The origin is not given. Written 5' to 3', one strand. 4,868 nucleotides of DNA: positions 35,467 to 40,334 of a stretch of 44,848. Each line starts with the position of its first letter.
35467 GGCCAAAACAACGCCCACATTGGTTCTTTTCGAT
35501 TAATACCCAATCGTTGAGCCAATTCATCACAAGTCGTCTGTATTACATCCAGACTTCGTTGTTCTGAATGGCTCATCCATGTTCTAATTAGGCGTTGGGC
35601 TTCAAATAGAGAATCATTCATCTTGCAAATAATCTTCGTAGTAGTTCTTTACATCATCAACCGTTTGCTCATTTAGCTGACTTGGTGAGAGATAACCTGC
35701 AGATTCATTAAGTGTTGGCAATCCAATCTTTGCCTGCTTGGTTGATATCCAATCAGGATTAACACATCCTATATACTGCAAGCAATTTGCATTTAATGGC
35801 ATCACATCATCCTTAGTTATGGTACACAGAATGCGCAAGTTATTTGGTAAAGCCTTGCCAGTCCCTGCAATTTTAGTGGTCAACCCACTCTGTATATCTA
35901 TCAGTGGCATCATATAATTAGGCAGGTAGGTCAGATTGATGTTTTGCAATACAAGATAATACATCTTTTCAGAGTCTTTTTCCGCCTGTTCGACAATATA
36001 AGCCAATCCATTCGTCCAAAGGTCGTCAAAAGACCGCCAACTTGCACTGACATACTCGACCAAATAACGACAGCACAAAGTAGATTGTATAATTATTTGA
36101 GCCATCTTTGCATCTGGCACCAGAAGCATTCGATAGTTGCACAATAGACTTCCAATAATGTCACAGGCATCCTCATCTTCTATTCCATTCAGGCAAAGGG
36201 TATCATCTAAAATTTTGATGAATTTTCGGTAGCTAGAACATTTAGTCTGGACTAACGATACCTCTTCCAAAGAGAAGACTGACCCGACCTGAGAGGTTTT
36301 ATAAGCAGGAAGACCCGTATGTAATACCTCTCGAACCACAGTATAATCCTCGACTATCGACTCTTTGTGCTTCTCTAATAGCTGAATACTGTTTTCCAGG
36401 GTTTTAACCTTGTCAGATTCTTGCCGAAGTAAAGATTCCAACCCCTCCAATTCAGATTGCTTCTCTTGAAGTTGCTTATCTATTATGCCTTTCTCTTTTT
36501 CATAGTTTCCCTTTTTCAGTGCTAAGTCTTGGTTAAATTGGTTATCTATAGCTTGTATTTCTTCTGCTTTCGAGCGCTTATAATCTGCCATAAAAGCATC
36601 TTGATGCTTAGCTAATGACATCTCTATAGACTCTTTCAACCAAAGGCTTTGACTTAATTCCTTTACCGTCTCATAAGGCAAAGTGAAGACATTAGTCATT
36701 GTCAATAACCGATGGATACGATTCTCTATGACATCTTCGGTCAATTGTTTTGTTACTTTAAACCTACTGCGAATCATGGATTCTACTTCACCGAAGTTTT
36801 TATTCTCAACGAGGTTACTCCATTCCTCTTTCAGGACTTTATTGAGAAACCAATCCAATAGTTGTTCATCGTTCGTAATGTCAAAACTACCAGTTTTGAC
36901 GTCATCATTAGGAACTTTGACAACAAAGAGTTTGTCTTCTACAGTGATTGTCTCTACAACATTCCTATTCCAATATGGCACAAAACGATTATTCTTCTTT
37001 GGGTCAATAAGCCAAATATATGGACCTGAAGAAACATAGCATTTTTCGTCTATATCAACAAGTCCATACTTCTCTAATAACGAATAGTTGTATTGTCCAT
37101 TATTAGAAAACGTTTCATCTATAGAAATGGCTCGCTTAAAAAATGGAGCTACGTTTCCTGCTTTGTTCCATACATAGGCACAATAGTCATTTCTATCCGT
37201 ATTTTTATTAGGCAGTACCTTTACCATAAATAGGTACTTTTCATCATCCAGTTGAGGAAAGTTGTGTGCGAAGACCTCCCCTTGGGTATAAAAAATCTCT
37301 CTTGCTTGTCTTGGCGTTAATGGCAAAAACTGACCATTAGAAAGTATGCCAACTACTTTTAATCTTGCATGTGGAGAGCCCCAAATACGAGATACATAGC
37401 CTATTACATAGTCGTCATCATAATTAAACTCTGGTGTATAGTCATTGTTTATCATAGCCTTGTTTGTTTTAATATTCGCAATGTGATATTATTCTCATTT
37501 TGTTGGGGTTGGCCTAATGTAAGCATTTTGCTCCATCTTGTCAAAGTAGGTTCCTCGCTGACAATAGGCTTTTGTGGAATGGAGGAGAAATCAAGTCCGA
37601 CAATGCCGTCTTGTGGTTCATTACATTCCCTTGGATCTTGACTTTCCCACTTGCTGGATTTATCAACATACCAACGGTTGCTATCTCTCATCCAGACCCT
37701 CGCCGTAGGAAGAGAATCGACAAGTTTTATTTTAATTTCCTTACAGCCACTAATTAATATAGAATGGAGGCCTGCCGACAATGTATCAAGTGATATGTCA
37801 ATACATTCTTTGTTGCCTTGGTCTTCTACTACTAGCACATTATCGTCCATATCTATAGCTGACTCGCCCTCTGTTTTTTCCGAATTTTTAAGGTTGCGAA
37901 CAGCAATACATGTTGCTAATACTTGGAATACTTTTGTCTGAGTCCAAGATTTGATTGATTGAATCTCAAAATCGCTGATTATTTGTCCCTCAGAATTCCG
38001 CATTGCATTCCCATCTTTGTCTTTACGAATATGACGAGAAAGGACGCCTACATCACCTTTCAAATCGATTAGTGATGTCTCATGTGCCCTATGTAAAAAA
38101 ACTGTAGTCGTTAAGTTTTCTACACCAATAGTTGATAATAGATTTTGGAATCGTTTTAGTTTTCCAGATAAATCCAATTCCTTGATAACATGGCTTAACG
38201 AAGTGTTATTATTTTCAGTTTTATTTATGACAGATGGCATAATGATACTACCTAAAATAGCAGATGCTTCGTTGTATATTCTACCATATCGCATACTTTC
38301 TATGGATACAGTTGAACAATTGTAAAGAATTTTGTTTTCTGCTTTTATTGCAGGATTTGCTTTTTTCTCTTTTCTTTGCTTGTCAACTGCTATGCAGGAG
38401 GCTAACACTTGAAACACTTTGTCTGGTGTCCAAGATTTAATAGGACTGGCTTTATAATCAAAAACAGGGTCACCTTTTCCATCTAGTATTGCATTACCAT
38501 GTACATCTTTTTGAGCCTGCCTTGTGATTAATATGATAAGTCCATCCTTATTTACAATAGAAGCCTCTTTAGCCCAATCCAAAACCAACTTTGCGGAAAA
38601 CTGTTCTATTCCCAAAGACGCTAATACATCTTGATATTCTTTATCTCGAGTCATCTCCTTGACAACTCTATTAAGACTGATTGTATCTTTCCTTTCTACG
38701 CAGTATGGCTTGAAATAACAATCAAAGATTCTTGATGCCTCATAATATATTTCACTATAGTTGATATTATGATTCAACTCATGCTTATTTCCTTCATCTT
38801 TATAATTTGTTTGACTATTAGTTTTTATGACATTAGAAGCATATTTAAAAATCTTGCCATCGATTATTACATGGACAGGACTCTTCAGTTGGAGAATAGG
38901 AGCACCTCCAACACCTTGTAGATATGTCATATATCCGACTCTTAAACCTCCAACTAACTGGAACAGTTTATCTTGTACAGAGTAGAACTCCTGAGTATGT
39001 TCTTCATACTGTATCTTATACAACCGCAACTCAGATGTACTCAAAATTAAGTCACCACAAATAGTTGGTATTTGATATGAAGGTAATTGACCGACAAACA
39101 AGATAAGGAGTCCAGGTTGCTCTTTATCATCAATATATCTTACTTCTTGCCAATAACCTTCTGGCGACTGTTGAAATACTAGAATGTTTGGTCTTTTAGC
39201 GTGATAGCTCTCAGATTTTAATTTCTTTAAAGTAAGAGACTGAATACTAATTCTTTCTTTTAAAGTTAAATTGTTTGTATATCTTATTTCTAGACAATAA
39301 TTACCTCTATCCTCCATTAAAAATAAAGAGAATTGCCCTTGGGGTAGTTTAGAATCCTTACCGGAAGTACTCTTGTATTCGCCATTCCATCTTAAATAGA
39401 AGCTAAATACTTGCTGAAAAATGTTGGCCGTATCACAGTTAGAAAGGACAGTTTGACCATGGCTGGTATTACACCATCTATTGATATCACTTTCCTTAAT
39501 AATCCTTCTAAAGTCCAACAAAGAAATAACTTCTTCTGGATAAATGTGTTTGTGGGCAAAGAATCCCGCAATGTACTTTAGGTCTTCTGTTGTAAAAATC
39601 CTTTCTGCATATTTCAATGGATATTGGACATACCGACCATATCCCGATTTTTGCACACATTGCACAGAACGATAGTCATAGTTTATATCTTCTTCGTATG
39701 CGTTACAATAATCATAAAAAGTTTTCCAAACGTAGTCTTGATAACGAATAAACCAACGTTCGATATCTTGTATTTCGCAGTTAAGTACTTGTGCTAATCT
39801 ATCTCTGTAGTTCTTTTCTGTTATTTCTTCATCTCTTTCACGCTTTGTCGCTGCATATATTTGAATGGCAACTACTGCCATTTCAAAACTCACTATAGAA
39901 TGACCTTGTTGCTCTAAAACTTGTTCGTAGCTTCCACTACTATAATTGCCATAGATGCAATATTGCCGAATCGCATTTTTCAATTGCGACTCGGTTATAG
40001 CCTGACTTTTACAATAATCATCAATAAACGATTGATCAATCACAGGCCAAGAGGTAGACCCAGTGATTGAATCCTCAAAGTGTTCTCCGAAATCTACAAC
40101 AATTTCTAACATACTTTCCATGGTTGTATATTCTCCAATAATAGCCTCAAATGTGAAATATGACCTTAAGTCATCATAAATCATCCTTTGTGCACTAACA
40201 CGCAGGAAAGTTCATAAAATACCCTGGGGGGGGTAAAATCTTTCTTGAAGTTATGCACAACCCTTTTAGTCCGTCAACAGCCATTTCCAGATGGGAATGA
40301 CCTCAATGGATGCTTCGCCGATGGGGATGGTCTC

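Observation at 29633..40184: AT-rich four-gene operon built around a 1,726-aa DruE-like helicase with three partners of no recognisable family: candidate undescribed (Druantia-like) anti-phage system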

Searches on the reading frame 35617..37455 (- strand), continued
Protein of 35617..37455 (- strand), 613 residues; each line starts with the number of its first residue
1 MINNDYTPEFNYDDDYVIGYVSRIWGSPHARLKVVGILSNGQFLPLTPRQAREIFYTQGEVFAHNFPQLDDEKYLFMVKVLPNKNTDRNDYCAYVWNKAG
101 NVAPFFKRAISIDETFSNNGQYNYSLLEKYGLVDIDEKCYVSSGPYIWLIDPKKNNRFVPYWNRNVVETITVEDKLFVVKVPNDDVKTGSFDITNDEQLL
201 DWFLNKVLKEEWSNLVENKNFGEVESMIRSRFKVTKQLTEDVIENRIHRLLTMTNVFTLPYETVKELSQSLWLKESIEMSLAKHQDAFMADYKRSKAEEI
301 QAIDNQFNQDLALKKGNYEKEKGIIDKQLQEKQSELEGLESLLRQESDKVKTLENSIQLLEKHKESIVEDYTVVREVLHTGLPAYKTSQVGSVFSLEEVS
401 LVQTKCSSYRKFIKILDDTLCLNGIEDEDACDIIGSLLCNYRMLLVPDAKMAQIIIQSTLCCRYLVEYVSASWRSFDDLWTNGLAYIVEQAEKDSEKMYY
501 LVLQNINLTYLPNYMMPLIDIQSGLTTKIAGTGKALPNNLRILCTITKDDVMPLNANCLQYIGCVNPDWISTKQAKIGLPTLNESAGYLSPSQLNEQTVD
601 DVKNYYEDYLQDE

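Call 61: fold_search(model_id=the predicted structure, library=pdb)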
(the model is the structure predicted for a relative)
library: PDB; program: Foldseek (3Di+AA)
matches with E <= 10: 972; with E <= 0.001: 5
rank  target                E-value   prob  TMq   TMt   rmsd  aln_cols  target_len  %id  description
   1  7ypk_C                4.4e-05  0.96  0.17  0.14  31.2       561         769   12  Close-ring hexamer of the substrate-bound Lon protease with an S678A mutation (released 2023-10-25)
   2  9dh8                  2.1e-04  1.00  0.20  0.05   8.5       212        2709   15  State-5 of the motor domain from full-length human dynein-1 in 5mM AMPPNP with 5mM Mg2+ (released 2025-04-23)
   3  9bn0                  3.0e-04  1.00  0.20  0.05   6.7       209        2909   13  State-7 of motor domain from full-length human dynein-1 in apo condition (released 2025-04-23)
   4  9e0u                  3.8e-04  1.00  0.20  0.05   7.6       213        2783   16  Cryo-EM structure of human cytoplasmic dynein-1 in the presence of ATP (released 2025-07-09)
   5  8dzz_A                8.0e-04  1.00  0.21  0.06   5.6       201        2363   15  Cryo-EM structure of chi dynein bound to Lis1 (released 2023-08-30)
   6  9dkj                  1.3e-03  1.00  0.20  0.06   4.4       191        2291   14  CryoEM structures of yeast cytoplasmic dynein in the presence of ATP and Lis1. (released 2025-05-28)
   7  7uiy_D                1.8e-03  1.00  0.19  0.20   7.2       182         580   14  ClpAP complex bound to ClpS N-terminal extension, class IIIa (released 2022-10-26)
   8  5ln3_M                1.9e-03  0.97  0.16  0.23   9.4       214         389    9  The human 26S Proteasome at 6.8 Ang. (released 2017-03-22)
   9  4xgu_C                3.0e-03  0.91  0.14  0.20   9.1       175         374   10  Structure of C. elegans PCH-2 (released 2015-05-06)
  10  9a2p_MODEL_1_A        4.0e-03  0.94  0.16  0.15  14.9       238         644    8  Model of E. coli FtsH by in-cell photo-crosslinking MS and deep learning (released 2023-02-24)
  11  4xgu_E                4.0e-03  0.92  0.15  0.22  10.8       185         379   11  Structure of C. elegans PCH-2 (released 2015-05-06)
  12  7mi3                  4.3e-03  1.00  0.20  0.11   4.7       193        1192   12  Signal subtracted reconstruction of AAA2, AAA3, and AAA4 domains of dynein in the presence of a pyrazolo-pyrimidinone-ba (released 2021-05-26)
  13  5c18_F                4.3e-03  0.96  0.16  0.14  10.1       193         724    9  p97-delta709-728 in complex with ATP-gamma-S (released 2016-01-13)
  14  7p6u_C                4.8e-03  0.77  0.19  0.16  34.4       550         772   12  Lon protease from Thermus Thermophilus (released 2021-10-27)
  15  8dau_A                5.4e-03  0.94  0.15  0.13   9.5       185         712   12  Saccharomyces cerevisiae Ufd1/Npl4/Cdc48 complex bound to two folded ubiquitin moieties and one unfolded ubiquitin in  (released 2022-11-30)
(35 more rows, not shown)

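Call 92: find_encoding_contigs(protein=P0001, flank=10000, max_places=4)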
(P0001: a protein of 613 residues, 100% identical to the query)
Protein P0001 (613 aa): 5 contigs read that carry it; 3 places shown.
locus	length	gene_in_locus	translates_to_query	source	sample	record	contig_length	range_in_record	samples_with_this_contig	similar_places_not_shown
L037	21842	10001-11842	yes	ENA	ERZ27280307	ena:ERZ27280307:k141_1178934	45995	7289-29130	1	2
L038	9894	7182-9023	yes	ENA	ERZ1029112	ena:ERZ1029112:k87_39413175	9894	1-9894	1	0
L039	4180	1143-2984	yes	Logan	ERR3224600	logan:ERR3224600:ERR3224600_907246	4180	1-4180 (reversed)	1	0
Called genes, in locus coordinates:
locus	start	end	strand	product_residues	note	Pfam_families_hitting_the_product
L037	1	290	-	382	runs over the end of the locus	PF09605:Trep_Strep, PF01209:Ubie_methyltran, PF02353:CMAS (weak), PF13489:Methyltransf_23, PF13847:Methyltransf_31, PF08241:Methyltransf_11, PF08242:Methyltransf_12, PF13649:Methyltransf_25, +1 more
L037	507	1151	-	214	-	PF00440:TetR_N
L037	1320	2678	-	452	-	PF00005:ABC_tran (faint), PF00071:Ras (faint), PF01926:MMR_HSR1, PF02421:FeoB_N, PF00009:GTP_EFTU, PF01926:MMR_HSR1, PF02421:FeoB_N, PF14714:KH_dom-like, +4 more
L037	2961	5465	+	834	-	PF02837:Glyco_hydro_2_N (weak), PF22666:Glyco_hydro_2_N2, PF00703:Glyco_hydro_2, PF02836:Glyco_hydro_2_C, PF16355:DUF4982, PF18565:Glyco_hydro2_C5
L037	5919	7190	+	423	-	PF13173:AAA_14, PF13635:DUF4143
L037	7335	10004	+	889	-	-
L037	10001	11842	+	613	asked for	-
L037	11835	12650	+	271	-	-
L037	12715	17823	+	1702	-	PF00270:DEAD, PF27116:YjiV_N, PF00271:Helicase_C (weak)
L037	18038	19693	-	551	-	PF00005:ABC_tran, PF02463:SMC_N (faint), PF03193:RsgA_GTPase (faint), PF13175:AAA_15 (faint), PF13555:AAA_29 (faint), PF00350:Dynamin_N (faint), PF12848:ABC_tran_Xtn, PF00005:ABC_tran, +2 more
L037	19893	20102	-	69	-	PF01809:YidD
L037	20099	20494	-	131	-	PF00825:Ribonuclease_P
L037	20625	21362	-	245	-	PF02602:HEM4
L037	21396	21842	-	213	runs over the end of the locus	PF14093:DUF4271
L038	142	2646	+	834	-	PF02837:Glyco_hydro_2_N (weak), PF22666:Glyco_hydro_2_N2, PF00703:Glyco_hydro_2, PF02836:Glyco_hydro_2_C, PF16355:DUF4982, PF18565:Glyco_hydro2_C5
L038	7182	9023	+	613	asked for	-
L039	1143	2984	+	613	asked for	-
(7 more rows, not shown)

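Call 93: search_protein_families(library=pfam, proteins=[L010:6722-8422:+, L016:6727-8415:+, L009:49-1743:+, L003:3715-8445:+, L007:5543-8368:+, L007:3092-5524:+, L013:2862-5630:+, L006:6774-7766:+, L012:6076-7386:+, L008:4526-6187:+], max_evalue=0.001)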
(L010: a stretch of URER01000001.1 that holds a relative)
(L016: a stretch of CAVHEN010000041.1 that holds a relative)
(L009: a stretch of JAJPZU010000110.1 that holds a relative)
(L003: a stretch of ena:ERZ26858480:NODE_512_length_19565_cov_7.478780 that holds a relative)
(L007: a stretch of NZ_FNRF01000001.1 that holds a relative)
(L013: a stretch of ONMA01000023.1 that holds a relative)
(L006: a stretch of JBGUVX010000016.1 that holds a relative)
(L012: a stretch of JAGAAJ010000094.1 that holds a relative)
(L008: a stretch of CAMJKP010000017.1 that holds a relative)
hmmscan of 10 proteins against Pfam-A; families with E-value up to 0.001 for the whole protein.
L010:6722-8422:+ (567 aa): 0 families

L016:6727-8415:+ (563 aa): 0 families

L009:49-1743:+ (565 aa): 0 families

L003:3715-8445:+ (1577 aa): 0 families

L007:5543-8368:+ (942 aa): 3 families
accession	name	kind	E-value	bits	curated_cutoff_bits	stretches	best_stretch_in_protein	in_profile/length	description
PF04851.21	ResIII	-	1.5e-16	61.2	22.5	1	7-210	6-164/164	Type III restriction enzyme, res subunit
PF00270.35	DEAD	-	2.4e-06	27.8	26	1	36-209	17-161/167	DEAD/DEAH box helicase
PF18766.7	SWI2_SNF2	-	3.7e-05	23.9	26.7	1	42-183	27-143/221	SWI2/SNF2 ATPase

L007:3092-5524:+ (811 aa): 1 family
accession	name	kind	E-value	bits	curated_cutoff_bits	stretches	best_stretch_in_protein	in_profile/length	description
PF01555.25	N6_N4_Mtase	-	1.2e-15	58.5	26.7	2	423-504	138-206/221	DNA methylase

L013:2862-5630:+ (923 aa): 4 families
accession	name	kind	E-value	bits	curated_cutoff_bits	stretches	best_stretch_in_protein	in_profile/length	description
PF01640.23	Peptidase_C10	-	1.2e-71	241.4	26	1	149-342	1-194/194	Peptidase C10 family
PF13734.11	Inhibitor_I69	-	7.9e-23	81.2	25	1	20-118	1-97/98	Spi protease inhibitor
PF18998.6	Flg_new_2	-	7.4e-15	55.1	23.6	1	745-808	7-72/73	Divergent InlB B-repeat domain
PF13529.12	Peptidase_C39_2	-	6.4e-06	27.2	24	0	253-331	59-140/143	Peptidase_C39 like family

L006:6774-7766:+ (331 aa): 1 family
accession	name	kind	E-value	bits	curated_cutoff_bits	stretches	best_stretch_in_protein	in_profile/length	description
PF13310.11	Virulence_RhuM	-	5.3e-99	331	33.7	1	63-313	1-248/252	Virulence protein RhuM family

L012:6076-7386:+ (437 aa): 1 family
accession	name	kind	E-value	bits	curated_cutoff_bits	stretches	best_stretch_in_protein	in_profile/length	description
PF13505.12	OMP_b-brl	-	6.7e-06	26.8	28.7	0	154-233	21-100/175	Outer membrane protein beta-barrel domain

L008:4526-6187:+ (554 aa): 2 families
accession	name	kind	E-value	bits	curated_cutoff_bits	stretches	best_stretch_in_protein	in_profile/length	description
PF00916.26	Sulfate_transp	-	4e-84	283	23.2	1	18-385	1-380/380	Sulfate permease family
PF01740.26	STAS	-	6.1e-14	52.1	22.6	1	442-542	5-104/106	STAS domain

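Call 102: search_protein_families(library=padloc, proteins=[L014:6155-8023:+, L014:7968-8834:+, L015:9989-11911:+, L015:11907-12725:+, L016:9992-11875:+, L016:11871-12686:+, L010:6722-8422:+], max_evalue=1)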
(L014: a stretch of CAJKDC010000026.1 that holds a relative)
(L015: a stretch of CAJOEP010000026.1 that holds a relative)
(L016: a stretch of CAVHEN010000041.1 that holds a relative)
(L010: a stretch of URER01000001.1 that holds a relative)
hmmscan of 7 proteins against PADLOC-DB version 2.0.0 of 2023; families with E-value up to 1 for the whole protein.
L014:6155-8023:+ (623 aa): 1 family
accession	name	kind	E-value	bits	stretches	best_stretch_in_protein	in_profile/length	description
PDLC03863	LmuB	-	0.5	7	1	306-399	200-297/610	-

L014:7968-8834:+ (289 aa): 0 families

L015:9989-11911:+ (641 aa): 6 families
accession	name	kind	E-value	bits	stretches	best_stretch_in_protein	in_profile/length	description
PDLC00025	DruG2|DruG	-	0.0022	14.6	1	262-393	278-409/704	Unknown function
PDLC02668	DndD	-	0.0077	13.2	1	239-388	326-470/659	DndD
PDLC00580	JetC3|JetC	-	0.011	12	1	268-417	219-365/1068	DUF3584 domain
PDLC03868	LmuB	-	0.025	10.8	1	296-383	631-720/1035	-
PDLC00579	JetC3|JetC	-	0.047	9.5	1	307-386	411-490/1453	DUF3584 domain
PDLC03863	LmuB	-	0.4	7.3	2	310-440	340-475/610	-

L015:11907-12725:+ (273 aa): 0 families

L016:9992-11875:+ (628 aa): 2 families
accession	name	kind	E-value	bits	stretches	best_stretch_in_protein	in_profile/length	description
PDLC03863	LmuB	-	4.9e-05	20.2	1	278-385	205-300/610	-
PDLC00648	ZorA3|ZorA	-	0.018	11.8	1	268-389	291-409/692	MotA/ExbB/TolQ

L016:11871-12686:+ (272 aa): 0 families

L010:6722-8422:+ (567 aa): 0 families

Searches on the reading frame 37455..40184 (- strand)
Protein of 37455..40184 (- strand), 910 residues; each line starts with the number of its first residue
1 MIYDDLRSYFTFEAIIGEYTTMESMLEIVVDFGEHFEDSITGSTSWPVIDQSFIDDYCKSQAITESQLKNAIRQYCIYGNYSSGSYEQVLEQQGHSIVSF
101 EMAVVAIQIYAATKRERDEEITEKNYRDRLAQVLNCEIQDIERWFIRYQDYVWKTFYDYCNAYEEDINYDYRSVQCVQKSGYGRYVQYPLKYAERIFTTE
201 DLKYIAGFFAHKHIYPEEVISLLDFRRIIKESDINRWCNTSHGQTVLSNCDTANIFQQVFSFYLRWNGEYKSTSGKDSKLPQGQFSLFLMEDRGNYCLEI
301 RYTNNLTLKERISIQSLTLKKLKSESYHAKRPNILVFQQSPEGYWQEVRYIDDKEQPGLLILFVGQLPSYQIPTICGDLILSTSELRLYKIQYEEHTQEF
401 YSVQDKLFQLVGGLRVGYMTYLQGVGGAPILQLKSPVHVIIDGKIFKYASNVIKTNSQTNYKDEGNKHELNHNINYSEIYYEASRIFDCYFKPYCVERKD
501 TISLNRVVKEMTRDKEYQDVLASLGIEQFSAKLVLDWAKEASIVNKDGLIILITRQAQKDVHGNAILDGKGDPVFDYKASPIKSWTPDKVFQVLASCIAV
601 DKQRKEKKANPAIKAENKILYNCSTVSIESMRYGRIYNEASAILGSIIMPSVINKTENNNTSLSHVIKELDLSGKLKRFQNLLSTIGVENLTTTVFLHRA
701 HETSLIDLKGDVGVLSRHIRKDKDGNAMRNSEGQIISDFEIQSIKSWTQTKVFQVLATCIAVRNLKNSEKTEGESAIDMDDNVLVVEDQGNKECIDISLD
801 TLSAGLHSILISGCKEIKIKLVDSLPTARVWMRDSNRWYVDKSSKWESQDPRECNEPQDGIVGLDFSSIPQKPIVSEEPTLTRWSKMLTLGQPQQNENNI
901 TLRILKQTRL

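Call 3: search_protein_families(library=padloc, proteins=[window:37455-40184:-], max_evalue=0.01)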
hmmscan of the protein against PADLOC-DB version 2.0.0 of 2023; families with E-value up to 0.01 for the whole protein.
window:37455-40184:- (910 aa): 3 families
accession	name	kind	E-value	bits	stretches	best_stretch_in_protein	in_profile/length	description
PDLC00017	DruF2|DruF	-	0.00033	17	1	102-137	92-127/693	Unknown function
PDLC00020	DruF2|DruF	-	0.0026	14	1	102-138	91-127/693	Unknown function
PDLC00052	DruF4|DruF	-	0.0033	13.6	1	102-142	92-132/692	Unknown function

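Call 4: search_protein_families(library=pfam, proteins=[window:37455-40184:-], max_evalue=0.01)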
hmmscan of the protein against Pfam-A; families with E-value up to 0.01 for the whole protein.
window:37455-40184:- (910 aa): 0 families

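Call 5: search_protein_families(library=padloc, proteins=[window:37455-40184:-], max_evalue=10)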
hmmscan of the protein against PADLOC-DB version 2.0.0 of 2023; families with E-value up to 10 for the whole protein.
window:37455-40184:- (910 aa): 4 families
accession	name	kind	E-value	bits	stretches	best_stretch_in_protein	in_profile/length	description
PDLC00017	DruF2|DruF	-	0.00033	17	1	102-137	92-127/693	Unknown function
PDLC00020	DruF2|DruF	-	0.0026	14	1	102-138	91-127/693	Unknown function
PDLC00052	DruF4|DruF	-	0.0033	13.6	1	102-142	92-132/692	Unknown function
PDLC00055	DruF4|DruF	-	0.012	12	1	99-217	85-200/703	Unknown function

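Call 6: search_protein_families(library=ncbifam, proteins=[window:37455-40184:-], max_evalue=1)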
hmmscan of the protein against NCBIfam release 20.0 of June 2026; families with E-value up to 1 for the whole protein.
window:37455-40184:- (910 aa): 0 families
